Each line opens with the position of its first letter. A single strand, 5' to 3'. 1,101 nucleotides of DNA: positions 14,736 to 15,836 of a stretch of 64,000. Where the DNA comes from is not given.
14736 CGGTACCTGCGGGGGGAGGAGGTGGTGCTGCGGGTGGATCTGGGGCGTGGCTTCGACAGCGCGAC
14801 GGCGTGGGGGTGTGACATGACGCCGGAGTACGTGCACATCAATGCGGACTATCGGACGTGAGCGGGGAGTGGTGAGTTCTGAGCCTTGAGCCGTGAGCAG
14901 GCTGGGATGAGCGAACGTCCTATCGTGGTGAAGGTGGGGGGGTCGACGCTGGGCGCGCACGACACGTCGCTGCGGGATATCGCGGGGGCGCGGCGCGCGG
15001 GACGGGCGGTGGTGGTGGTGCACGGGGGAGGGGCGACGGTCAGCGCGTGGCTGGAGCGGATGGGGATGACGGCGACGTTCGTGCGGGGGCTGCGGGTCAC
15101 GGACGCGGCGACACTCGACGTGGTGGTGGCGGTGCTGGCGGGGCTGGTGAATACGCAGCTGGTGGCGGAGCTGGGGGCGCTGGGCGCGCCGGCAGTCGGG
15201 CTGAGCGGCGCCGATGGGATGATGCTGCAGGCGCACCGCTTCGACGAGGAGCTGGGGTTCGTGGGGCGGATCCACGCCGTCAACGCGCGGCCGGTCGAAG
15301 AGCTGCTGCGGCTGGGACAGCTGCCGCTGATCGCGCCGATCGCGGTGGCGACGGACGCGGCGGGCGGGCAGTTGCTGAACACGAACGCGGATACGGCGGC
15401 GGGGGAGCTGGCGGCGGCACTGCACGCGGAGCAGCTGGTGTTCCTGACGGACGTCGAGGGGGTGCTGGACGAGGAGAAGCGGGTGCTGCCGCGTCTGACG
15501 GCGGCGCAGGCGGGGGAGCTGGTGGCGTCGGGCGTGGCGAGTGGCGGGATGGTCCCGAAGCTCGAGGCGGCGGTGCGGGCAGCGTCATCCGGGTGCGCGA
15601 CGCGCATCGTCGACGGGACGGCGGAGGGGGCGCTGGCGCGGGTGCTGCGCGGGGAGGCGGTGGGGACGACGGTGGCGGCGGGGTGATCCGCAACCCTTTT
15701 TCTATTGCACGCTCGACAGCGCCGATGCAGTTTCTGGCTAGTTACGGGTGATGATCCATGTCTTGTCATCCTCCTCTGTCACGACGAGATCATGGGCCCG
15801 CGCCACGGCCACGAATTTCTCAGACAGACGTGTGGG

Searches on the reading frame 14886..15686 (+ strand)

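Call 58: search_protein_families(library=pfam, proteins=[window:14886-15686:+], max_evalue=0.01)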
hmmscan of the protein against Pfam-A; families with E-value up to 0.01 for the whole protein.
window:14886-15686:+ (266 aa): 1 family
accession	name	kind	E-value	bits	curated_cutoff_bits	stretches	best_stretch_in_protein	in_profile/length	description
PF00696.33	AA_kinase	-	1.8e-47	162.5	24.9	1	13-243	3-234/234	Amino acid kinase family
